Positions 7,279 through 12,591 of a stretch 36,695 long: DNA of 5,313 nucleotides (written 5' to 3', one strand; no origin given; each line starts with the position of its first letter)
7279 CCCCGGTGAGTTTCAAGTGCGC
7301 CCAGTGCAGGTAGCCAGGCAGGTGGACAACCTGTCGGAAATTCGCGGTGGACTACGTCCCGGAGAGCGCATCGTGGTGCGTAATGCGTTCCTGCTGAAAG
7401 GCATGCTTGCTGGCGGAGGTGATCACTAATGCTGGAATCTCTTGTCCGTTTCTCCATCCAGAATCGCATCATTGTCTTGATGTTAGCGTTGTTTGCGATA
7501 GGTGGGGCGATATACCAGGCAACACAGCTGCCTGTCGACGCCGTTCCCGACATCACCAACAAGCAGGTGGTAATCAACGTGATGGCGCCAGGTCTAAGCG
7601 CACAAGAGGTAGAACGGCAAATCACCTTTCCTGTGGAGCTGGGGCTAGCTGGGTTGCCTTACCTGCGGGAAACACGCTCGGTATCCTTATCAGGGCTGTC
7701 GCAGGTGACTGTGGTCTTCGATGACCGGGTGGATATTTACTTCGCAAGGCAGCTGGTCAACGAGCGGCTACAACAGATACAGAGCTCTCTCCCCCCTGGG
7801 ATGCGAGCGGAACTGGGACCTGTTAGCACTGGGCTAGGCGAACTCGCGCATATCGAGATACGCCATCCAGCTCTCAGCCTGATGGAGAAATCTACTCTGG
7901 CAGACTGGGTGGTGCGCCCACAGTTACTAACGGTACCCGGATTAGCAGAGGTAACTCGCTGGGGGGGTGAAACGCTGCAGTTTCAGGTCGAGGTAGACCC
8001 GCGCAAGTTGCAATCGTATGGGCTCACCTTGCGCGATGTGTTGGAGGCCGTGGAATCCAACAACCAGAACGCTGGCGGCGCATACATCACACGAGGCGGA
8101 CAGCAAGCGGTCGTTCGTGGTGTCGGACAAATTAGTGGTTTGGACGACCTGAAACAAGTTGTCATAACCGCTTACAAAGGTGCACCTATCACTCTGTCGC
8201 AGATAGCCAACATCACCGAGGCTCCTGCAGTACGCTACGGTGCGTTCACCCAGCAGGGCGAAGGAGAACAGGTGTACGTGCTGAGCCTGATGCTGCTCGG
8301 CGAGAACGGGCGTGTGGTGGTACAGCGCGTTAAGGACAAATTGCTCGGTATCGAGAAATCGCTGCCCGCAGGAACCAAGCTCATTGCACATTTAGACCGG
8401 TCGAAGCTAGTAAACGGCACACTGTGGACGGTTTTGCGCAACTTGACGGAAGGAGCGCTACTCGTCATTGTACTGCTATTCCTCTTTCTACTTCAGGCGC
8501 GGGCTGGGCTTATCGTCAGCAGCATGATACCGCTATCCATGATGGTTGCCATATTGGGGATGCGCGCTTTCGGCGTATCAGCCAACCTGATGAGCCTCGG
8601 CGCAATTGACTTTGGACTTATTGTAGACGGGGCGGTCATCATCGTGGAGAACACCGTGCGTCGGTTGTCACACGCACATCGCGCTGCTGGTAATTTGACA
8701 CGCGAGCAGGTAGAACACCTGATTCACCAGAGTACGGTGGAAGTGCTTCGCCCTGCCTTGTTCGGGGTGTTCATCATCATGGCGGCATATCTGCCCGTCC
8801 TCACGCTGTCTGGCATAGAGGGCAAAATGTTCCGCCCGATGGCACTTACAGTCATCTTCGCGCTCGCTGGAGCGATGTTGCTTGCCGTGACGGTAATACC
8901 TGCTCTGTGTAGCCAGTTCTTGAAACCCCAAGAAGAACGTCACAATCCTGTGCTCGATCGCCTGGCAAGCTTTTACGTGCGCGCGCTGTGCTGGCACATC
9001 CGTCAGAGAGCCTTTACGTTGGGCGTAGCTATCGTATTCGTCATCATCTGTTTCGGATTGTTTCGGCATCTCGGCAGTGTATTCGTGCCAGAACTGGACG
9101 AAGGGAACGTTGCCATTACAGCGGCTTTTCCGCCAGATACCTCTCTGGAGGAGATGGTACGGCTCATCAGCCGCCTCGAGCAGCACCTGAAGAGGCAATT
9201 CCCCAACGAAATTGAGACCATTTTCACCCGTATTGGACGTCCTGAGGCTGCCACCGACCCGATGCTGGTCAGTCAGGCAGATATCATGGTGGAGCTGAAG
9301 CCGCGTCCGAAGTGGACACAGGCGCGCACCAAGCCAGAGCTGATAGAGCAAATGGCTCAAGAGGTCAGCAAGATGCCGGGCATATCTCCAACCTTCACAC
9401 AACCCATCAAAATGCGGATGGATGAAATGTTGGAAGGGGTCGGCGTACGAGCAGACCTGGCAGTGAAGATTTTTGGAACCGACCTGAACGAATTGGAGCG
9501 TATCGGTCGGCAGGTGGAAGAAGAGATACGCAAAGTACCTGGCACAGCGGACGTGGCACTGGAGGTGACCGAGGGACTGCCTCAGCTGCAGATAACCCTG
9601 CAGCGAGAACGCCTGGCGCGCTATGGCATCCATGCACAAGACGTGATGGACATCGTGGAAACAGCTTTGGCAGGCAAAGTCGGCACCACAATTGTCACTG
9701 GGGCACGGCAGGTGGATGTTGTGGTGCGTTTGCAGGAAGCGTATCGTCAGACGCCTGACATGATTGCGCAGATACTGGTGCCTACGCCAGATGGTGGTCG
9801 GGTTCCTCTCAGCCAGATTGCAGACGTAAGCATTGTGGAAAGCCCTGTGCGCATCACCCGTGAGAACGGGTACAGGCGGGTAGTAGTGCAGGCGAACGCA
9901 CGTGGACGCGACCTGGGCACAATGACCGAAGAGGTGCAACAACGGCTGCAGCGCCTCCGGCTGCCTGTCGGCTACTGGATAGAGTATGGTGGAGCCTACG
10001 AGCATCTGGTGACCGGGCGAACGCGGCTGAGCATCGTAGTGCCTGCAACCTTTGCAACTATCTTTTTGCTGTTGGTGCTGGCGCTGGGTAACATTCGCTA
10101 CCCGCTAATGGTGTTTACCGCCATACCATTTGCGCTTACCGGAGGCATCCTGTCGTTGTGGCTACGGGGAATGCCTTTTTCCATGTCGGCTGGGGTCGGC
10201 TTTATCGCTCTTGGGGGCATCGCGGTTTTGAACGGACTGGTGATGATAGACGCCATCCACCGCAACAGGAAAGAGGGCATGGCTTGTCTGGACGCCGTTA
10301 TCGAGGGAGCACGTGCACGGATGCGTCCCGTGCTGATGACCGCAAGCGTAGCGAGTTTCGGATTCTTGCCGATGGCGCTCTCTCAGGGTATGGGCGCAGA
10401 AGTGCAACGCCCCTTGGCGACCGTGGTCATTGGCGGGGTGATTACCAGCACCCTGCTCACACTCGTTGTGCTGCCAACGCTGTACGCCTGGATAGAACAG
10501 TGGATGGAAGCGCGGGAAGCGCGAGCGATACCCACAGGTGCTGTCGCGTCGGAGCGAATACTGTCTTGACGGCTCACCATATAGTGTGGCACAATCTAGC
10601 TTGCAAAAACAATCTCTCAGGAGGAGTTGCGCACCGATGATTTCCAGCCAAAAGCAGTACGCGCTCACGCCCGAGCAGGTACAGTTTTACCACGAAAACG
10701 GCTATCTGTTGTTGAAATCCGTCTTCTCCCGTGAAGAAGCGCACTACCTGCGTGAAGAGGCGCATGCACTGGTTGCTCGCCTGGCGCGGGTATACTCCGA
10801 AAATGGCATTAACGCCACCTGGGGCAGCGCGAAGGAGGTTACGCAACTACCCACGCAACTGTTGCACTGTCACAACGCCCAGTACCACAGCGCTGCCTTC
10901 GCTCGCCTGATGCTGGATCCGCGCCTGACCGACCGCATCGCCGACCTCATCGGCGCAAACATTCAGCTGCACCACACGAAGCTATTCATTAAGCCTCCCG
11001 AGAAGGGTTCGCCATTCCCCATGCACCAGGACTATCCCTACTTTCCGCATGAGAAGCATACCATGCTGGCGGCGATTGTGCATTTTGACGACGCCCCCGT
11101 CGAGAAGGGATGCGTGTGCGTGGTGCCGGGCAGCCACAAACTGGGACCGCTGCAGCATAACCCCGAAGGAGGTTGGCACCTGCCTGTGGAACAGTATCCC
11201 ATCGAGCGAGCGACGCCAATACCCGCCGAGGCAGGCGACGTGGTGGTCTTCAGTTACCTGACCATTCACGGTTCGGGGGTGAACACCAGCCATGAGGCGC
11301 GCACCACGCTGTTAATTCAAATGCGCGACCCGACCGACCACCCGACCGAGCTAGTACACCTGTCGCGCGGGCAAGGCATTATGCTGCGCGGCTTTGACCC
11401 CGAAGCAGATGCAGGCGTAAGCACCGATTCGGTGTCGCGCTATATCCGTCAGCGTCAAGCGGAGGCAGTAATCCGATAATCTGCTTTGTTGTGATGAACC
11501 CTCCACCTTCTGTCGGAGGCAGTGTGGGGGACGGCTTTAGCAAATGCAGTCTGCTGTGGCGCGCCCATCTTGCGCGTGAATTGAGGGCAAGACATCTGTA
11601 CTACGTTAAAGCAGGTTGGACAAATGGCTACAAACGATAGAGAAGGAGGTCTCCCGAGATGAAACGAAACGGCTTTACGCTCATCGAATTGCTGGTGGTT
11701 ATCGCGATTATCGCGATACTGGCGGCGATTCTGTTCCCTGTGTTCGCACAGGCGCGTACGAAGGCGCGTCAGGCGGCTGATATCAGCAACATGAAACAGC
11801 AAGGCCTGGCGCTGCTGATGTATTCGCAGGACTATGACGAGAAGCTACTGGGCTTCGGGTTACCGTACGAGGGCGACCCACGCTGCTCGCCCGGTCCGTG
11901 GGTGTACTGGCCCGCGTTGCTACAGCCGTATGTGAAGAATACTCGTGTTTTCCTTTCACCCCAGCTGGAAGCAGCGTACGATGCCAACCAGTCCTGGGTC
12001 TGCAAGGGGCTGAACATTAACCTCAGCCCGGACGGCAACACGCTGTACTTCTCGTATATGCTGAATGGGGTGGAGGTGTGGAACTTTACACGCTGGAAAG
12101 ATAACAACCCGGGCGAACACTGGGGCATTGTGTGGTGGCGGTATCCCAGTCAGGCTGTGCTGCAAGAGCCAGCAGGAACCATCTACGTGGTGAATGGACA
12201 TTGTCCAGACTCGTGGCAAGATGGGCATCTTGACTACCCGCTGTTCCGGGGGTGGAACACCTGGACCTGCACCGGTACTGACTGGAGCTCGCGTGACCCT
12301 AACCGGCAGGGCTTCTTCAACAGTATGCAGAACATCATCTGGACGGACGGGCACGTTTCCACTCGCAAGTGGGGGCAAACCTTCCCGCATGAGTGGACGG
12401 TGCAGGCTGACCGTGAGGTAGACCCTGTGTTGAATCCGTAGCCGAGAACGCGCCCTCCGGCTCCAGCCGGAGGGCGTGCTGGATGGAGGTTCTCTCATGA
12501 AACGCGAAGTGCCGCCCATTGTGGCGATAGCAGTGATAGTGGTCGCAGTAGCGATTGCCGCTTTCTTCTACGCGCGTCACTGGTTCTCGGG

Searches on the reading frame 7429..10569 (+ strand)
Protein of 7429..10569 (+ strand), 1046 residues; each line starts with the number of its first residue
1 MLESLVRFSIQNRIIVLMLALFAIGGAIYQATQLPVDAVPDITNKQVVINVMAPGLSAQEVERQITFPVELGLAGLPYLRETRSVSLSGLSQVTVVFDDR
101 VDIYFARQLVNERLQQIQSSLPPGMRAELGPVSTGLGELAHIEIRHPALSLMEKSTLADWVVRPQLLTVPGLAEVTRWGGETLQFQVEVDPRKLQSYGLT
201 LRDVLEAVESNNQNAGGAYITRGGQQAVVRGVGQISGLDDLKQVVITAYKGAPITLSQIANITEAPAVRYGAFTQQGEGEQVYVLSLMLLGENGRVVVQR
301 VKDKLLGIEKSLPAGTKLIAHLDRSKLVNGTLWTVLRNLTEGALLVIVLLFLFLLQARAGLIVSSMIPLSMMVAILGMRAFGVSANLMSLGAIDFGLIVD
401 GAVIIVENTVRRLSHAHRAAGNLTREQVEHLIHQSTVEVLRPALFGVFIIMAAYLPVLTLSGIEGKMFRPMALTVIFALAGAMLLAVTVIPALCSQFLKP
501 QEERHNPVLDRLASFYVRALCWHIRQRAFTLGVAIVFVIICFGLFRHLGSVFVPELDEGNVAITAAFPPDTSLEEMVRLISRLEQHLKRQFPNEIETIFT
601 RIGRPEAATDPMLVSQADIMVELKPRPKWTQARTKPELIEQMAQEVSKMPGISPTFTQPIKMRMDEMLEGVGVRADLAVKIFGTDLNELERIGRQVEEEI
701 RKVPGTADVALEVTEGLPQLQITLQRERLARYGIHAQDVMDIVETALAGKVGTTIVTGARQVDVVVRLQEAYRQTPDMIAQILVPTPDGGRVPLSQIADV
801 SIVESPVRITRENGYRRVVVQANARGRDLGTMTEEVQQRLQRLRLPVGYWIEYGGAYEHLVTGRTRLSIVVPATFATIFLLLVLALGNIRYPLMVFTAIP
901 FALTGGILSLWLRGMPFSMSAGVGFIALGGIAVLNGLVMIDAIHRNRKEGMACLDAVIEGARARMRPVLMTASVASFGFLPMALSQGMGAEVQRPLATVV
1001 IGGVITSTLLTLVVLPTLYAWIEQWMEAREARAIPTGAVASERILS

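Call 44: search_protein_families(library=pfam, proteins=[window:7429-10569:+], max_evalue=0.00001)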
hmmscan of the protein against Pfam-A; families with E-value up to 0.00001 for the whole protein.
window:7429-10569:+ (1046 aa): 1 family
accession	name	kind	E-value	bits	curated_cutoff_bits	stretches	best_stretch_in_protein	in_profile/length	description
PF00873.25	ACR_tran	-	1.8e-279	930.2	28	1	6-1022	2-1020/1021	AcrB/AcrD/AcrF family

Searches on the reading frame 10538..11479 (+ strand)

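Call 44: search_protein_families(library=pfam, proteins=[window:10538-11479:+], max_evalue=0.00001)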
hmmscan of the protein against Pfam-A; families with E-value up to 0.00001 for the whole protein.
window:10538-11479:+ (313 aa): 1 family
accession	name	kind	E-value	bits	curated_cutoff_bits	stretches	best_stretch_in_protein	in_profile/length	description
PF05721.19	PhyH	-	1.4e-35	124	22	1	51-256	1-212/213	Phytanoyl-CoA dioxygenase (PhyH)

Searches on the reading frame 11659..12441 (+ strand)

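Call 44: search_protein_families(library=pfam, proteins=[window:11659-12441:+], max_evalue=0.00001)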
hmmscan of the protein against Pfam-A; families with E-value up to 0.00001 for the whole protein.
window:11659-12441:+ (260 aa): 1 family
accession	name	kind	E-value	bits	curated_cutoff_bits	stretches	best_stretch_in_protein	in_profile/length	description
PF07963.17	N_methyl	-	4.8e-09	35.9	21.2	1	2-26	3-27/27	Prokaryotic N-terminal methylation motif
